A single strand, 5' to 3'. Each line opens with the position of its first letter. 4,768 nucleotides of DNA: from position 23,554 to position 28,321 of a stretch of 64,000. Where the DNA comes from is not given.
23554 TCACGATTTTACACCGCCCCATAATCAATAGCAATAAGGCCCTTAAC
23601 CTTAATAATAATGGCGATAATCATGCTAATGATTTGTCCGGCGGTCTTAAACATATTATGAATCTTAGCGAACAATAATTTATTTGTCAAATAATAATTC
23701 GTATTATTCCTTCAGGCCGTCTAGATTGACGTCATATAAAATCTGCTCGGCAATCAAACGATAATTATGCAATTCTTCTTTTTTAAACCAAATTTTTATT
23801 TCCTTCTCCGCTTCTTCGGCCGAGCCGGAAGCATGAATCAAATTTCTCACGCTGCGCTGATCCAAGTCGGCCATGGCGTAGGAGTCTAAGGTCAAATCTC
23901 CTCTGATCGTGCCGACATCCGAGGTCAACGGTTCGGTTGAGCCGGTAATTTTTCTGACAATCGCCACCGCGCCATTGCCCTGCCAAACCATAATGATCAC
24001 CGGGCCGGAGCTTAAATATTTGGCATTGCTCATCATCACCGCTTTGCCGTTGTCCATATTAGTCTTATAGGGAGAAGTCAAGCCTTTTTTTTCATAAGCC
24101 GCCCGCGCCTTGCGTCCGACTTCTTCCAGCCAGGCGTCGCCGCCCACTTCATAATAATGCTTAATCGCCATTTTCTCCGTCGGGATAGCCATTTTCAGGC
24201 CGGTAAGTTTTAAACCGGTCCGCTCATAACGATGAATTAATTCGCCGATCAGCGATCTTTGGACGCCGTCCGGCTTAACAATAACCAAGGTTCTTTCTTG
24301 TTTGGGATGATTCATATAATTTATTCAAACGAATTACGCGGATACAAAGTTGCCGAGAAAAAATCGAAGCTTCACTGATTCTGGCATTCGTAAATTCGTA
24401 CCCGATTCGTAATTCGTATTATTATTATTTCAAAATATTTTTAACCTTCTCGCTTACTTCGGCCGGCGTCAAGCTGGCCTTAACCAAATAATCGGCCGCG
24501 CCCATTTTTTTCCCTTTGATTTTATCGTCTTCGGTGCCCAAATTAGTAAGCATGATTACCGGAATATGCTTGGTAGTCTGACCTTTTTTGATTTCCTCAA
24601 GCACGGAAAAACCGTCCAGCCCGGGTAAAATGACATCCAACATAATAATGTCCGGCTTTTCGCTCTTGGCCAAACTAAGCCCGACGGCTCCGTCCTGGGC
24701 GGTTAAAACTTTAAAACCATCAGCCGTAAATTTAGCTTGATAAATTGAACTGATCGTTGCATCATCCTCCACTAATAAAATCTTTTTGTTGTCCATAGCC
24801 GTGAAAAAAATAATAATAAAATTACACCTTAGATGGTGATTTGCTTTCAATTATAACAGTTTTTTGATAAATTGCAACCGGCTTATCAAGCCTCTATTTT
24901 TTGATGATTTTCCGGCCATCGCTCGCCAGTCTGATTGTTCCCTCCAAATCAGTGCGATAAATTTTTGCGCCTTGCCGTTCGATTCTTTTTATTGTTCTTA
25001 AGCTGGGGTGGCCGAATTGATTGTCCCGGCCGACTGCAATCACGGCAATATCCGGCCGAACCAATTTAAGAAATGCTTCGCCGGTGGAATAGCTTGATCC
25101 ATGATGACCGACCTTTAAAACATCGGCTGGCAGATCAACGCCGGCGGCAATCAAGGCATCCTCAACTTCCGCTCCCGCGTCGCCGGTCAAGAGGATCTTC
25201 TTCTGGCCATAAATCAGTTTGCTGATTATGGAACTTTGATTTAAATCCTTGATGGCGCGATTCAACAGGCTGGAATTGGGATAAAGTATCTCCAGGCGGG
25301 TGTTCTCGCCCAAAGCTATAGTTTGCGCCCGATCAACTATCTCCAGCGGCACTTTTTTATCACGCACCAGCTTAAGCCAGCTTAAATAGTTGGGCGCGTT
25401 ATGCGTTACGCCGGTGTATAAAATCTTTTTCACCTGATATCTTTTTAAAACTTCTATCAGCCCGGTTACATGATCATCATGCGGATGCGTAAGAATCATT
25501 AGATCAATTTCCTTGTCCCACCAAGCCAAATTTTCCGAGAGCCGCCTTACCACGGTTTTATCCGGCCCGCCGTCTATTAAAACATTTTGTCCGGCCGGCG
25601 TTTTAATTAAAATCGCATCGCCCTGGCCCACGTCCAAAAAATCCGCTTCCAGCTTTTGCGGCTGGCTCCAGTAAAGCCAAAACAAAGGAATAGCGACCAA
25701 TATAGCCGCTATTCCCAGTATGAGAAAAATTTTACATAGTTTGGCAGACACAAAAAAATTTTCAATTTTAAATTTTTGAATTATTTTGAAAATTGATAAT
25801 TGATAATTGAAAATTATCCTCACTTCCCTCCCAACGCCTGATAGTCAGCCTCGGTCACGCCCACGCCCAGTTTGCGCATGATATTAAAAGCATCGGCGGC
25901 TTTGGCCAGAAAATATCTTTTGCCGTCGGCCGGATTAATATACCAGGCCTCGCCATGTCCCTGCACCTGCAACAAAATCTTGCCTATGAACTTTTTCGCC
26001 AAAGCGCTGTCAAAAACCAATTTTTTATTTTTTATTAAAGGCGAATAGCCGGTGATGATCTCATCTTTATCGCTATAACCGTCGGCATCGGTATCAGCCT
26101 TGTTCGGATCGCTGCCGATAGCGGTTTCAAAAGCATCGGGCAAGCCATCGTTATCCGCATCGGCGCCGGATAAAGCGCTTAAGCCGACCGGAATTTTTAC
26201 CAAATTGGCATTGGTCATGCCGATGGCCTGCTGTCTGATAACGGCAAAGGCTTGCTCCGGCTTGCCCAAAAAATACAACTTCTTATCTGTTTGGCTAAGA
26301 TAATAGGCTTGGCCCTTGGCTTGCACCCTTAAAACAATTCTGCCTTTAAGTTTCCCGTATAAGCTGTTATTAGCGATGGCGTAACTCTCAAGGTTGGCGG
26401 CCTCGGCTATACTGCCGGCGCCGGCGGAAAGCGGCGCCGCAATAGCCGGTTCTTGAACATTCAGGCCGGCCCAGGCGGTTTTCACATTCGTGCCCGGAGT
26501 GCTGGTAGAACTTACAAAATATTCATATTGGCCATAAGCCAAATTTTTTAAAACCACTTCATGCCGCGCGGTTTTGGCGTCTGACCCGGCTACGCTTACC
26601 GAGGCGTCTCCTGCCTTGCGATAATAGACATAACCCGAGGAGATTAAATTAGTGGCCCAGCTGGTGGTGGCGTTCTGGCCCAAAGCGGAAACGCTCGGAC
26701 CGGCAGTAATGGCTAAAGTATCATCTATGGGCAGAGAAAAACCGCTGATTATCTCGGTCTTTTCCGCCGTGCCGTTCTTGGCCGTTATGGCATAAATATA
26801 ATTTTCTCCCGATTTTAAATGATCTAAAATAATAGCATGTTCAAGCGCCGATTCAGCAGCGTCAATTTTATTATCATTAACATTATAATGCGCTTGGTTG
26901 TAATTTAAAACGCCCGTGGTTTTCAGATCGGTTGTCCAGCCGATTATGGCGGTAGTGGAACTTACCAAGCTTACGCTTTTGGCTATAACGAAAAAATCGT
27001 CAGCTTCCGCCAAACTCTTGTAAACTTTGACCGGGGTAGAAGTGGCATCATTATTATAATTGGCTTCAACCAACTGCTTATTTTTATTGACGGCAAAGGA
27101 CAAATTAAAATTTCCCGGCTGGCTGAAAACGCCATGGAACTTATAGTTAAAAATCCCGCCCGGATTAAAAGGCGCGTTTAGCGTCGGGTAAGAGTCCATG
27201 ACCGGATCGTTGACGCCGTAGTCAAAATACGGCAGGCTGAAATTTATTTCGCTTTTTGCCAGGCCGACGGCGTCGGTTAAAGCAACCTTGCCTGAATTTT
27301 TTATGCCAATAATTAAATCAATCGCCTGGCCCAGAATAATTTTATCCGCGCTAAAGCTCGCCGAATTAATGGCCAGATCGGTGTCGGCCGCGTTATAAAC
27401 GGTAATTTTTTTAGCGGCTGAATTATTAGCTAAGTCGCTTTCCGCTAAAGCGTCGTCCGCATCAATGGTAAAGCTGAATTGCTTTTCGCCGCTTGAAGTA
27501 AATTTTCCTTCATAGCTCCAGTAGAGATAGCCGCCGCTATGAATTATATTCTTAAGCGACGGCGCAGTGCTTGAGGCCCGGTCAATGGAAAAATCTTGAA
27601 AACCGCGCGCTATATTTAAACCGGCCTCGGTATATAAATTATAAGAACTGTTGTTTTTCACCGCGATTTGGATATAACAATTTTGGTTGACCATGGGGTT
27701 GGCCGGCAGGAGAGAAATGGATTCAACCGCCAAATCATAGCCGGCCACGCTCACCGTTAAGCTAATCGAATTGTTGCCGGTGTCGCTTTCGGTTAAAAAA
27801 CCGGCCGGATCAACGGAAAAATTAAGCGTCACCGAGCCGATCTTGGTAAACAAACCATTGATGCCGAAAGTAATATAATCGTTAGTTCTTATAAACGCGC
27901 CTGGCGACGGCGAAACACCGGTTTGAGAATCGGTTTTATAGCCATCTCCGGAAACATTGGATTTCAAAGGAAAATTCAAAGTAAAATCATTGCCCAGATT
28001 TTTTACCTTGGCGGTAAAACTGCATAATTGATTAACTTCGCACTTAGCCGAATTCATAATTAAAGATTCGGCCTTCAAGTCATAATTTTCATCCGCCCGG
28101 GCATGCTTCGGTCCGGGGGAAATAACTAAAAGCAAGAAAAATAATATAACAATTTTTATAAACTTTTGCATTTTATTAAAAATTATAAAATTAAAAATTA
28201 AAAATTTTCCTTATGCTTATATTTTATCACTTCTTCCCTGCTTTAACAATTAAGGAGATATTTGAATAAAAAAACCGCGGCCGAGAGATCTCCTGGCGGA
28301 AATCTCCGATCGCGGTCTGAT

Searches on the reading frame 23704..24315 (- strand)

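Call 50: search_protein_families(library=pfam, proteins=[window:23704-24315:-], max_evalue=0.001)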
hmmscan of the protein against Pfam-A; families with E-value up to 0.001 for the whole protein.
window:23704-24315:- (203 aa): 1 family
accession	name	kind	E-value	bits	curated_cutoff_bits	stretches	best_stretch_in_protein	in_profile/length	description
PF00334.24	NDK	-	2.2e-36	125.2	27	2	89-181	52-134/135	Nucleoside diphosphate kinase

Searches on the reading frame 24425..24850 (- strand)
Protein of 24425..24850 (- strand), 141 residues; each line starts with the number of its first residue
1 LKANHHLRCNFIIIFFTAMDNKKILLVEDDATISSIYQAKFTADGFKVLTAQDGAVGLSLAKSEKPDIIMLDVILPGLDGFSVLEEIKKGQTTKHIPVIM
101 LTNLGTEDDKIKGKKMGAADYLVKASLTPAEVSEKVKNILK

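Call 34: search_protein_families(library=pfam, proteins=[window:24425-24850:-], max_evalue=0.01)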
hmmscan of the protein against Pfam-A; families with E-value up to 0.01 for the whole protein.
window:24425-24850:- (141 aa): 1 family
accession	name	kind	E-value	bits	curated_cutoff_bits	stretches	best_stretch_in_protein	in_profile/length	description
PF00072.30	Response_reg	-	3e-23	82.5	30.2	1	24-132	1-106/111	Response regulator receiver domain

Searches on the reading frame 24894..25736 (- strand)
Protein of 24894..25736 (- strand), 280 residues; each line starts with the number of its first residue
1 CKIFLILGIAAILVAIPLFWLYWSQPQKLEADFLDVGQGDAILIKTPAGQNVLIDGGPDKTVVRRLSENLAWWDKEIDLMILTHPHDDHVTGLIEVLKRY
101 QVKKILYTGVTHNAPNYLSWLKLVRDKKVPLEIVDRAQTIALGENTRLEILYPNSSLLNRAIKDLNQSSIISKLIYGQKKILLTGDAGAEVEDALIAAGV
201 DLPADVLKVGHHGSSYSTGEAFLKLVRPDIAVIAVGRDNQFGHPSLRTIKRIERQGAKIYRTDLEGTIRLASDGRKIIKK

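Call 50: search_protein_families(library=pfam, proteins=[window:24894-25736:-], max_evalue=0.001)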
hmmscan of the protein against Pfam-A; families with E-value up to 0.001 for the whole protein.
window:24894-25736:- (280 aa): 3 families
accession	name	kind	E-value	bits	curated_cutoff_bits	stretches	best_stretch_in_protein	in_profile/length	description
PF00753.33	Lactamase_B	-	2.7e-22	80.1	22.7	1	35-236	2-195/196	Metallo-beta-lactamase superfamily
PF12706.13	Lactamase_B_2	-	1.4e-07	31.8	27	1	51-189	2-145/200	Beta-lactamase superfamily domain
PF25281.1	MBL_MAP1B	-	0.00039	20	37.6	1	37-102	29-90/279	MAP1B MBL-like domain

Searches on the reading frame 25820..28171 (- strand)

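Call 64: search_protein_families(library=pfam, proteins=[window:25820-28171:-])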
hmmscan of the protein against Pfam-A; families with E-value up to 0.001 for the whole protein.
window:25820-28171:- (783 aa): 3 families
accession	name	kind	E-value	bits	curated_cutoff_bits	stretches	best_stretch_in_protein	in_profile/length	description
PF07705.17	CARDB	-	9.3e-15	55.1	22.7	1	31-136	3-99/101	CARDB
PF18884.5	TSP3_bac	-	1.8e-08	34.5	25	1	671-692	1-22/22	Bacterial TSP3 repeat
PF16656.11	Pur_ac_phosph_N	-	0.00017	22.6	30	0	401-468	7-85/93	Purple acid Phosphatase, N-terminal domain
